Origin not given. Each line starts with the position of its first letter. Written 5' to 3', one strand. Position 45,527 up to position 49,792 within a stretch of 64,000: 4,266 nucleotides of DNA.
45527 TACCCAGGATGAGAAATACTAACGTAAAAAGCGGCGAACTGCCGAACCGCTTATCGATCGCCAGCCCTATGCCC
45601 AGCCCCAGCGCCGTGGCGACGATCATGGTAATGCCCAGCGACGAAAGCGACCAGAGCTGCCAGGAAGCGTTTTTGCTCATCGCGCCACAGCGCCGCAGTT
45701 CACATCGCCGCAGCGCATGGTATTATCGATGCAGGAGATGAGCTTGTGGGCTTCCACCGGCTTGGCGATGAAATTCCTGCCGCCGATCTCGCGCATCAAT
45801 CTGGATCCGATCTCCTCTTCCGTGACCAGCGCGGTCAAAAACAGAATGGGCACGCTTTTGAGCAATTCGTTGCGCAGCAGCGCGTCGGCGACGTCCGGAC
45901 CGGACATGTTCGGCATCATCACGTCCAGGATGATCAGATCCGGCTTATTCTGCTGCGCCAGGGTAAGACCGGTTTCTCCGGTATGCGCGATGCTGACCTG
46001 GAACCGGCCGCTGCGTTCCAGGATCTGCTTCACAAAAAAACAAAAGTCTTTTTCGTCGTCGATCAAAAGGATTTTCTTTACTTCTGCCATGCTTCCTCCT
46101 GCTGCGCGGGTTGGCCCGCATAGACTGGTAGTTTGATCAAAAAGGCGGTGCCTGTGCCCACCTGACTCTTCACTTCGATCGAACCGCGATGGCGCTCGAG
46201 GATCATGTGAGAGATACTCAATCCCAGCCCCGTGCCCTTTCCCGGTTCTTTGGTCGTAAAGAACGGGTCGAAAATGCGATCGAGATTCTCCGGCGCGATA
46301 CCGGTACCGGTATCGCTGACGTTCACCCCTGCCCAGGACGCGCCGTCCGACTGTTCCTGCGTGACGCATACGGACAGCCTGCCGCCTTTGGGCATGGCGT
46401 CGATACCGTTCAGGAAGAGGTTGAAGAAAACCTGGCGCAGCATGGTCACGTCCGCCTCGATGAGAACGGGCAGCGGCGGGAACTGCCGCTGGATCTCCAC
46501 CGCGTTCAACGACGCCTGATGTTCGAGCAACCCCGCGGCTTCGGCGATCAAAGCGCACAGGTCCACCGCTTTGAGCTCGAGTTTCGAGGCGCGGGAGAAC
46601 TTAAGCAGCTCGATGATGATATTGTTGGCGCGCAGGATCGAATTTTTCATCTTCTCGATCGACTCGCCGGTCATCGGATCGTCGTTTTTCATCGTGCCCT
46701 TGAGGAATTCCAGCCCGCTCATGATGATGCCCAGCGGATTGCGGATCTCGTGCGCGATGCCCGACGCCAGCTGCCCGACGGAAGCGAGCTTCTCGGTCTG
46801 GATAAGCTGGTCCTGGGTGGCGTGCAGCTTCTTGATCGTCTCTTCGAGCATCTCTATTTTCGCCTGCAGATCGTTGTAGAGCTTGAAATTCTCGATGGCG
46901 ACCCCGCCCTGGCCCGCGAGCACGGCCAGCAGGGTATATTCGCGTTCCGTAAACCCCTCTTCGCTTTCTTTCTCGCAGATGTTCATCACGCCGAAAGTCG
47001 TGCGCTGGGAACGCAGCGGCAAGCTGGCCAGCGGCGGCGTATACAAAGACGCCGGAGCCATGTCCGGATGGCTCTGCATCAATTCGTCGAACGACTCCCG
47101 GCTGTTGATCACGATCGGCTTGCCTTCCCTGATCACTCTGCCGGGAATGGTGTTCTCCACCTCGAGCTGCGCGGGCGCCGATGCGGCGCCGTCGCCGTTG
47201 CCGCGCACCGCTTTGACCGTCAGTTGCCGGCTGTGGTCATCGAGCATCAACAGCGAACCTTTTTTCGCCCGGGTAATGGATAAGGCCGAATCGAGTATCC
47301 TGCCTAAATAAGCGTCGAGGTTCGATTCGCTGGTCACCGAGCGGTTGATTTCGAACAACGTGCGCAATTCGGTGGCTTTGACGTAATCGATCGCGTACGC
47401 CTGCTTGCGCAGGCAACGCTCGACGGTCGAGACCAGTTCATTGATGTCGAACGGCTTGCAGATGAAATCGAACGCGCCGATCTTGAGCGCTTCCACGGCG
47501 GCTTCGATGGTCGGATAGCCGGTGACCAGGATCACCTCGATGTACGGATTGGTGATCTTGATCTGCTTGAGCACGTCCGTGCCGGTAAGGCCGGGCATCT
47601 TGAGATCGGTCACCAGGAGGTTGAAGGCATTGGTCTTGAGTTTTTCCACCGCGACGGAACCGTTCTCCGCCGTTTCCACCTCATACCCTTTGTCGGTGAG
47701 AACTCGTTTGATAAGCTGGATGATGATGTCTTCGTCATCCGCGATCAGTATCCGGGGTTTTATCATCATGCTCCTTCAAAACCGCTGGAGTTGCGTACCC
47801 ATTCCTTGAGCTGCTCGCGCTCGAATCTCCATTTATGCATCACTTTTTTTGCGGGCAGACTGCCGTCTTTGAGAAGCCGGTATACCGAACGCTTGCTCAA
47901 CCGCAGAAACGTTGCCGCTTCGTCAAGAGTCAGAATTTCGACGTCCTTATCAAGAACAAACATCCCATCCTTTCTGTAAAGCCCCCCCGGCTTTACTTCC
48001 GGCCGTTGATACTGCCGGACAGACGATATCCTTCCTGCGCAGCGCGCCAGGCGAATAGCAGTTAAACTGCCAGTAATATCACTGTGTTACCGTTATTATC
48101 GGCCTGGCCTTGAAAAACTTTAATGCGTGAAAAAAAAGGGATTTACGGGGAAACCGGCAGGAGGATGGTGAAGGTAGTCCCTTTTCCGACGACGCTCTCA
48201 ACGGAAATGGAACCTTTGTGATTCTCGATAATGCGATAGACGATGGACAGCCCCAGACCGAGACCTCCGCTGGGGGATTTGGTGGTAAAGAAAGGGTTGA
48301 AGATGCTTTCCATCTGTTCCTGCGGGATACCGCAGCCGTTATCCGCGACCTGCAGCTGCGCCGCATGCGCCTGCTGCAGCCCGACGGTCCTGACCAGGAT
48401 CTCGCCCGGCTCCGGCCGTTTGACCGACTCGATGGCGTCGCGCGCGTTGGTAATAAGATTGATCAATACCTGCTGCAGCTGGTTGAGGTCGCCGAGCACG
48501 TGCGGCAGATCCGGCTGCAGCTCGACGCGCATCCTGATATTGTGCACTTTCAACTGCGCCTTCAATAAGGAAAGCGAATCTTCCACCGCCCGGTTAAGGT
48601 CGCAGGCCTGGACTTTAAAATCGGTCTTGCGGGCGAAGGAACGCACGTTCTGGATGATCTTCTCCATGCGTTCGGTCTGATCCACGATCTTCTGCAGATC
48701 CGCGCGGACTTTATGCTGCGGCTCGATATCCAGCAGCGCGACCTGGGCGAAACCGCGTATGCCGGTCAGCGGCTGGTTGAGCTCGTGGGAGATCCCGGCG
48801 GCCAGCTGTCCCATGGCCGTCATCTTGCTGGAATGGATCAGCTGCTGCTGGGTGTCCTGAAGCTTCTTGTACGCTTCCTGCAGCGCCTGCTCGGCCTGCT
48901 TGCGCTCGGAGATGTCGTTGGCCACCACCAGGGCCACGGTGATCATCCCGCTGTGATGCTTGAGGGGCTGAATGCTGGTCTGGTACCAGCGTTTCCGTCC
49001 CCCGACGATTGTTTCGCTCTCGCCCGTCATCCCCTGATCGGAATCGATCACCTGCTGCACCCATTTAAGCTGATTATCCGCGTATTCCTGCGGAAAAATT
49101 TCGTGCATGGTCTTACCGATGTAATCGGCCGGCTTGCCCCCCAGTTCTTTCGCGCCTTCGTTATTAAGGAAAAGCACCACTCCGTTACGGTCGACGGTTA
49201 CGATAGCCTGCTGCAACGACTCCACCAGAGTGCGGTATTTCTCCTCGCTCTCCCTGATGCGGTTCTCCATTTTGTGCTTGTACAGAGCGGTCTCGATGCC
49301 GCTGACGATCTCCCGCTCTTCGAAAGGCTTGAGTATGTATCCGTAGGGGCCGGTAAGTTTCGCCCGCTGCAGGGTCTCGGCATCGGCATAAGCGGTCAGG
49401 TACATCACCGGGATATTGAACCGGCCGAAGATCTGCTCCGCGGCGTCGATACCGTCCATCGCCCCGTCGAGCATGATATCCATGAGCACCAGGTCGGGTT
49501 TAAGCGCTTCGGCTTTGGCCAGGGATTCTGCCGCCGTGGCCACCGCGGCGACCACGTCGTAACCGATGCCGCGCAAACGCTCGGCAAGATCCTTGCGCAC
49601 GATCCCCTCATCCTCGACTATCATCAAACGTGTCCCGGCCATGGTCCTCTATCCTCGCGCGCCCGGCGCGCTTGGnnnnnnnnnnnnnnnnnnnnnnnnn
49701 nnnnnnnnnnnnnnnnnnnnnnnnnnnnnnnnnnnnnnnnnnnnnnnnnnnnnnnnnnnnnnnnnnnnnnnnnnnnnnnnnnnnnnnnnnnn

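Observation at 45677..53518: Kinase-dense phosphorelay without a classical output regulator; isolated 65-aa excisionase-type HTH coupled to a kinase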

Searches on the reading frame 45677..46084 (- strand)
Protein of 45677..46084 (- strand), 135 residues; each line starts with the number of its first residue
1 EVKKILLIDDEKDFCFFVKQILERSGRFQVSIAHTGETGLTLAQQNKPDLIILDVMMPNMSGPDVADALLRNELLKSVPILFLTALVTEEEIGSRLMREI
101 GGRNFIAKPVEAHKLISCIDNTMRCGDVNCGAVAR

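Call 4: search_protein_families(library=pfam, proteins=[window:45677-46084:-], max_evalue=0.01)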
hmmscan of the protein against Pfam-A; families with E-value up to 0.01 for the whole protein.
window:45677-46084:- (135 aa): 1 family
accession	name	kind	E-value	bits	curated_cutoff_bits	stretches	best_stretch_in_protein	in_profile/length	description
PF00072.30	Response_reg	-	2.4e-22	79.6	30.2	1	5-119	1-110/111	Response regulator receiver domain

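Call 34: search_protein_families(library=ncbifam, proteins=[window:45677-46084:-], max_evalue=0.001)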
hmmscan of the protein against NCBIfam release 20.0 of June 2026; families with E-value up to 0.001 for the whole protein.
window:45677-46084:- (135 aa): 93 families (the best 25 are shown)
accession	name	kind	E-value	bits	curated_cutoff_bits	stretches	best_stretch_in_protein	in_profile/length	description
NF053854.1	RespRegPhoBBctds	equivalog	2.4e-21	76.2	270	1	5-124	1-116/225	two-component system response regulator PhoB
TIGR02154.1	PhoB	equivalog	6.1e-19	68.2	296.2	1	3-124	3-121/226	phosphate regulon transcriptional regulator PhoB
TIGR02875.1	spore_0_A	equivalog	2.4e-18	66.4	200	1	4-123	4-122/262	sporulation transcription factor Spo0A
NF007135.0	PRK09581.1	equivalog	9.9e-18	64.2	474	1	4-124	4-121/457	PleD family two-component system response regulator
NF040534.1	resp_reg_YycF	equivalog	1.6e-17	63.6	340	1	3-124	1-116/231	response regulator YycF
NF008296.0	PRK11083.1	equivalog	2.4e-16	59.8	273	1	3-124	4-119/228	two-component system response regulator CreB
NF008199.0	PRK10955.1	equivalog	2.5e-16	60.3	341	1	3-125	2-117/232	envelope stress response regulator transcription factor CpxR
NF040689.1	MtrAB_MtrA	equivalog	2.6e-16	59.6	300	1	5-125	1-115/219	MtrAB system response regulator MtrA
NF045717.1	DVU0259_DivK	exception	4.3e-16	59.1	160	1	3-123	3-116/117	DVU0259 family response regulator domain-containing protein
NF045944.1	ResRegRpaBCyano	equivalog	6.1e-16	58.5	330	1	6-124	1-113/229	response regulator transcription factor RpaB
NF051850.1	RespRegRprY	equivalog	1.1e-15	57.7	370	1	3-124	5-121/234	response regulator transcription factor RprY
TIGR01387.1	cztR_silR_copR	subfamily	2.7e-15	56.6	279.2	1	5-124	1-115/218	heavy metal response regulator transcription factor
NF041733.1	resp_reg_CseB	equivalog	1.5e-14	53.9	350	1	4-125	2-117/228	two-component system response regulator CseB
NF047465.1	hybrid_HK_LvrA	exception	1.9e-14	52.7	1200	1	3-124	468-585/819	hybrid histidine kinase/response regulator LvrA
NF008302.0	PRK11091.1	equivalog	5.4e-14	51.3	838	1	4-123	527-643/779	aerobic respiration two-component sensor histidine kinase ArcB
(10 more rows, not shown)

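Call 56: search_protein_families(library=phrogs, proteins=[window:45677-46084:-], max_evalue=0.001)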
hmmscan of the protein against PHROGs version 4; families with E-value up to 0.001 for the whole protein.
window:45677-46084:- (135 aa): 6 families
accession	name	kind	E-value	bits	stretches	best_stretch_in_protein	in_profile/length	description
phrog_731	-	unknown function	9.6e-25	88.2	1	3-124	2-118/227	-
phrog_5982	-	unknown function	1e-16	61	1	3-124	869-986/1030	-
phrog_37855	-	unknown function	2e-15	57.6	1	4-121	7-126/278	-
phrog_20458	-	unknown function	2.6e-14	53.4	1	4-123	699-817/829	-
phrog_8810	-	unknown function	9.6e-07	29.6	1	4-119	2-116/245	-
phrog_22245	-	unknown function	0.00015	22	1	38-110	40-109/349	-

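Call 57: search_protein_families(library=padloc, proteins=[window:45677-46084:-], max_evalue=0.001)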
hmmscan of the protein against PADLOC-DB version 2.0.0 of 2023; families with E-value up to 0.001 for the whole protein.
window:45677-46084:- (135 aa): 2 families
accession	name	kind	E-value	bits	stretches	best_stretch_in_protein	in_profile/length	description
PDLC00405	SduA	-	7.5e-07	27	1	2-108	6-117/323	DUF4263 domain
PDLC04725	PDC-M60B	-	3.4e-05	21.8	1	3-60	4-62/158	-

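Call 67: search_solved_structures(query=window:45677-46084:-, max_evalue=1e-10)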
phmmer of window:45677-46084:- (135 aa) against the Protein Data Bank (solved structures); distinct sequences matched with E-value up to 1e-10: 27.
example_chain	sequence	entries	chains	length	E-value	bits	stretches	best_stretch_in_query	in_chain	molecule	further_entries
1mvo_A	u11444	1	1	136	1.1e-16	64.4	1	3-127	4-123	PhoP response regulator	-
9xzo_A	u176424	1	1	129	2e-15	60.4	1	3-115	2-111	De novo protein M1X0B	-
3f6p_A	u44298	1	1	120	7e-15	58.6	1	3-122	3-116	Transcriptional regulatory protein yycF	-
2zwm_A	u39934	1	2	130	8.4e-15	58.4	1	3-123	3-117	Transcriptional regulatory protein yycF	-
4uhj_A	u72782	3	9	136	9.8e-15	58.2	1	3-123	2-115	TRANSCRIPTIONAL REGULATORY PROTEIN CPXR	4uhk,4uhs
8fk2_A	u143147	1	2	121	1.6e-13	54.2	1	2-120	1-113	Putative response regulator CovR VicR-like protein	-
9g85_A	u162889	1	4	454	1.9e-13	54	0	4-117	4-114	Response regulator PleD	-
2wb4_A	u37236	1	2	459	1.9e-13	54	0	4-117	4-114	DIGUANYLATE CYCLASE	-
9g86_A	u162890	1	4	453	2e-13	53.9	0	5-117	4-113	Response regulator PleD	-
1w25_A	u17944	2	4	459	2.1e-13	53.9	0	5-117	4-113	STALKED-CELL DIFFERENTIATION CONTROLLING PROTEIN | RESPONSE REGULATOR PLED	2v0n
4ja2_A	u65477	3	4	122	4.6e-13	52.7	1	3-117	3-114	Response regulator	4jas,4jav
1nxo_A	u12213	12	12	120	6.9e-13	52.2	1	2-117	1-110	DNA-binding response regulator | Response regulator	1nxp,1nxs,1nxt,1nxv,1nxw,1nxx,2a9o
6eb7_A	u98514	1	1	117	1.6e-12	51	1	3-116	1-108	DNA-binding response regulator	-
1m5t_A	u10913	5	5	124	2.4e-12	50.4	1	3-118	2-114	cell division response regulator DivK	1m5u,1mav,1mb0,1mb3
3t6k_A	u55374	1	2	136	2.8e-12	50.2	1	5-123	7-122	Response regulator receiver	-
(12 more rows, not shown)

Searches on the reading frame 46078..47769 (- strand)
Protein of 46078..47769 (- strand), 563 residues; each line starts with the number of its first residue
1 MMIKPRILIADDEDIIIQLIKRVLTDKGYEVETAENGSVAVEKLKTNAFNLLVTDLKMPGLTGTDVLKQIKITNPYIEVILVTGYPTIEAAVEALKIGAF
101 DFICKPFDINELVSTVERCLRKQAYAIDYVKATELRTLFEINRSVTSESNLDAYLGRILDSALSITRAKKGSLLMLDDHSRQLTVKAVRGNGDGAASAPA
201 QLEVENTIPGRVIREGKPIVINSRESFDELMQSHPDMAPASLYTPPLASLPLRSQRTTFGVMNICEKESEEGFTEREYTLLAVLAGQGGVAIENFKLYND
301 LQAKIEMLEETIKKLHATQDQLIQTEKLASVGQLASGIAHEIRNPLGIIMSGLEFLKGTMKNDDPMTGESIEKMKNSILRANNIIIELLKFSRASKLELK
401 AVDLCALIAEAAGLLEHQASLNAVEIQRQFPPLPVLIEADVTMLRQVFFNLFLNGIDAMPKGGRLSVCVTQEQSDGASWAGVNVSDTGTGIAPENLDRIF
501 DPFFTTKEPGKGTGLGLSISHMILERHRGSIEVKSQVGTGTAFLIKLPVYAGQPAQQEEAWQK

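Call 4: search_protein_families(library=pfam, proteins=[window:46078-47769:-], max_evalue=0.01)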
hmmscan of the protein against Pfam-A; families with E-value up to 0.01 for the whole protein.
window:46078-47769:- (563 aa): 7 families
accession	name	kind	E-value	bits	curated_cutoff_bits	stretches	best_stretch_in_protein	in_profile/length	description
PF00072.30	Response_reg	-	3.8e-30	104.8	30.2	1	7-116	1-110/111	Response regulator receiver domain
PF02518.31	HATPase_c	-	7.4e-26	91.2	26.4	1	440-549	2-109/111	Histidine kinase-, DNA gyrase B-, and HSP90-like ATPase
PF13185.12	GAF_2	-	1.1e-15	58.4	28.6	1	149-293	2-136/136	GAF domain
PF00512.31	HisKA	-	8.2e-12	45.4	26.9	1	332-394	3-63/66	His Kinase A (phospho-acceptor) domain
PF01590.32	GAF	-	1.6e-08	35.6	22.4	1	151-292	2-133/133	GAF domain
PF13492.12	GAF_3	-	2.1e-08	35.1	27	1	151-294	2-129/129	GAF domain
PF10090.15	HPTransfase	-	0.0088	16.2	22.9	0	447-475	35-63/123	Histidine phosphotransferase C-terminal domain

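Call 34: search_protein_families(library=ncbifam, proteins=[window:46078-47769:-], max_evalue=0.001)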
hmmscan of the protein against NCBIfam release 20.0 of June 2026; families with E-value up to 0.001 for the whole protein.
window:46078-47769:- (563 aa): 166 families (the best 25 are shown)
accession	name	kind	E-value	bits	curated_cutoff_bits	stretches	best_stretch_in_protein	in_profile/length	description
NF046020.1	HisKinCckABruc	equivalog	2e-66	224.5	1000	2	302-559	453-717/868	cell cycle histidine kinase CckA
NF008468.0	PRK11360.1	equivalog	6.4e-63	213.1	646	1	315-551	380-610/616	two-component system sensor histidine kinase AtoS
NF052574.1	HisKinEspCMyxo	equivalog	8.8e-59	199.4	1200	2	316-558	402-646/785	serine histidine kinase EspC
NF010076.0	PRK13557.1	subfamily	2e-57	194.9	631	2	317-558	149-403/540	histidine kinase famiy protein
NF007688.0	PRK10364.1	equivalog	1.8e-55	188.5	479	1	318-554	227-456/460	two-component system sensor histidine kinase ZraS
NF046026.1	HisKinCckACaul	equivalog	1.2e-52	178.9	1000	2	318-558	289-541/678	cell cycle histidine kinase CckA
NF010411.0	PRK13837.1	equivalog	2e-52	178.2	647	1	317-559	436-685/828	two-component system VirA-like sensor kinase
NF038348.1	T2SS_HK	subfamily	6.8e-52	176.6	450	2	371-549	401-573/574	histidine kinase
NF052573.1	HisKinEspAMyxo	equivalog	5.4e-47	160.3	1400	2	312-550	365-612/755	serine histidine kinase EspA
NF047466.1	hybrid_RR_LvrB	exception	9e-43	146.9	500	2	312-549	133-376/377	hybrid histidine kinase/response regulator LvrB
TIGR02956.1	TMAO_torS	equivalog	4.8e-41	140.8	676.5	2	334-560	468-693/967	TMAO reductase system sensor histidine kinase/response regulator TorS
NF008302.0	PRK11091.1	equivalog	2.8e-38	131.6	838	2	332-558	284-514/779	aerobic respiration two-component sensor histidine kinase ArcB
NF011874.0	PRK15347.1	equivalog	1.1e-37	129.5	852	2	336-556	403-621/921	two component system sensor kinase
NF046044.1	PnpS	equivalog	3.3e-36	125.1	400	1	338-548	177-390/390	two-component system histidine kinase PnpS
NF047497.1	HK_LIC_12097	equivalog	7.4e-36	123.6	500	1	302-549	122-366/367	LIC_12097 family sensor histidine kinase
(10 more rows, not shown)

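Call 57: search_protein_families(library=padloc, proteins=[window:46078-47769:-], max_evalue=0.001)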
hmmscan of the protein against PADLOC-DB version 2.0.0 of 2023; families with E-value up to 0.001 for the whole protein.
window:46078-47769:- (563 aa): 1 family
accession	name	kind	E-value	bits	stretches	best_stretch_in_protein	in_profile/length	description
PDLC04725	PDC-M60B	-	3.1e-06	25.1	1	2-89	1-104/158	-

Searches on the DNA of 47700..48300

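Call 73: search_rna_families(source=window, start=47700, end=48300, threshold=evalue, max_evalue=1)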
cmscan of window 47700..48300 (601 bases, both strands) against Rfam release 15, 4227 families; matches with E-value up to 1: 0.
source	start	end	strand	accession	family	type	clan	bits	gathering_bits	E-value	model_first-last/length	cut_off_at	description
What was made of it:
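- Tried and rejected: No Rfam match in 47700-48300 (call 73).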

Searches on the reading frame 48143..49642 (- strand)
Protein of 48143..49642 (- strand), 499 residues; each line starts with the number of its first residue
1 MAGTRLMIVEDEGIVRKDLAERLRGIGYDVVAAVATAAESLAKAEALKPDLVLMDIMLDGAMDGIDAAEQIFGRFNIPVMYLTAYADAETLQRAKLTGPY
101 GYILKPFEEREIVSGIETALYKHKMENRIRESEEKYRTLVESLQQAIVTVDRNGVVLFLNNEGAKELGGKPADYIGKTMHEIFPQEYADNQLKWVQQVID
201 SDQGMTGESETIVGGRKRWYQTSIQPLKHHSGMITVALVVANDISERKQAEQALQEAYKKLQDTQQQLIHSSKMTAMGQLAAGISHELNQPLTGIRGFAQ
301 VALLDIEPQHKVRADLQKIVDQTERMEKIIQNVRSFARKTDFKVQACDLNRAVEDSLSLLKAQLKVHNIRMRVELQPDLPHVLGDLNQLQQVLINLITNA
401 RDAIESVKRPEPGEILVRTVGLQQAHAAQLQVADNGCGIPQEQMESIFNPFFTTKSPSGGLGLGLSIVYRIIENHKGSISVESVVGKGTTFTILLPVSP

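Call 4: search_protein_families(library=pfam, proteins=[window:48143-49642:-], max_evalue=0.01)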
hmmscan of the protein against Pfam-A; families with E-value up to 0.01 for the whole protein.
window:48143-49642:- (499 aa): 10 families
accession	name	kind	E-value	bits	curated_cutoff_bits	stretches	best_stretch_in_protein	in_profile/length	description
PF02518.31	HATPase_c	-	2.4e-27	96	26.4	1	384-498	1-110/111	Histidine kinase-, DNA gyrase B-, and HSP90-like ATPase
PF00072.30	Response_reg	-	4e-21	75.7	30.2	1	7-115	2-109/111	Response regulator receiver domain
PF08448.16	PAS_4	-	1.1e-17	64.7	23.1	1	140-249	1-110/110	PAS fold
PF00512.31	HisKA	-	1.2e-15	57.7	26.9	1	277-339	2-63/66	His Kinase A (phospho-acceptor) domain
PF00989.32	PAS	-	2.7e-10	40.7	22.6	1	134-244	1-113/113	PAS fold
PF13426.13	PAS_9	-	1.1e-06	29.3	27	1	146-246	3-103/103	PAS domain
PF13596.12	PAS_10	-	2.5e-05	25.3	22.1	1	139-244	4-105/106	PAS domain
PF13188.13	PAS_8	-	0.00025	21.3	21.8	1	134-191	1-55/65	PAS domain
PF24820.1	Diguanyl_cycl_sensor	-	0.00077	19.8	28.1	1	139-191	1-53/109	Diguanylate cyclase-like sensor domain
PF14501.12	HATPase_c_5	-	0.0011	19.3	22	0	389-483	6-90/102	GHKL domain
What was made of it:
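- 48143..49642 (-): REC-PAS-HisKA-HATPase kinase (499 aa). Call 4.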

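Call 34: search_protein_families(library=ncbifam, proteins=[window:48143-49642:-], max_evalue=0.001)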
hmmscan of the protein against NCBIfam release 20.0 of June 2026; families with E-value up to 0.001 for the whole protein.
window:48143-49642:- (499 aa): 166 families (the best 25 are shown)
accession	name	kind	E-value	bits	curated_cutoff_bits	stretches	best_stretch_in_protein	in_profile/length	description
NF008468.0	PRK11360.1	equivalog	2e-71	241.2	646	1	124-498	258-609/616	two-component system sensor histidine kinase AtoS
NF010411.0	PRK13837.1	equivalog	1.9e-58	198.2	647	1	226-498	406-676/828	two-component system VirA-like sensor kinase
NF046020.1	HisKinCckABruc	equivalog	2e-54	184.8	1000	1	265-496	468-706/868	cell cycle histidine kinase CckA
NF046044.1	PnpS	equivalog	8e-54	183.1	400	2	282-496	175-390/390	two-component system histidine kinase PnpS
NF046026.1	HisKinCckACaul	equivalog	8.4e-54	182.8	1000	2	263-497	288-532/678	cell cycle histidine kinase CckA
NF007688.0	PRK10364.1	equivalog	5.3e-49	167.2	479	1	261-498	224-452/460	two-component system sensor histidine kinase ZraS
NF041777.1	sens_FixL_Rhizob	equivalog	5.8e-49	167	850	1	119-498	107-482/485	sensor protein FixL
NF052574.1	HisKinEspCMyxo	equivalog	1.9e-47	161.9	1200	1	262-498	402-638/785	serine histidine kinase EspC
NF052573.1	HisKinEspAMyxo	equivalog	1e-45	156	1400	1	131-497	250-611/755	serine histidine kinase EspA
NF010076.0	PRK13557.1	subfamily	1e-44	152.9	631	2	214-498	114-395/540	histidine kinase famiy protein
NF038348.1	T2SS_HK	subfamily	3.5e-43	147.9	450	2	316-497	401-573/574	histidine kinase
NF047874.1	MASE3_PAS_HK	subfamily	1e-41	143.5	560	1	90-497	222-625/655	MASE3 domain-containing sensor histidine kinase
NF047466.1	hybrid_RR_LvrB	exception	2e-41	142.4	500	1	244-497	120-376/377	hybrid histidine kinase/response regulator LvrB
NF008302.0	PRK11091.1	equivalog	9.5e-41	139.8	838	1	166-497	186-505/779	aerobic respiration two-component sensor histidine kinase ArcB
TIGR02966.1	phoR_proteo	equivalog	2.1e-38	132.2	334.2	1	281-494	118-332/333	phosphate regulon sensor histidine kinase PhoR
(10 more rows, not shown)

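Call 57: search_protein_families(library=padloc, proteins=[window:48143-49642:-], max_evalue=0.001)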
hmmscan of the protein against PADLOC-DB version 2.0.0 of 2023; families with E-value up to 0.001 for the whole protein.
window:48143-49642:- (499 aa): 2 families
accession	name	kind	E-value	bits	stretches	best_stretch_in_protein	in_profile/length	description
PDLC00405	SduA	-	2.8e-06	25.1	1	4-61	7-63/323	DUF4263 domain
PDLC03971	TmtA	-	0.00017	17.2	1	392-462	57-124/1782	-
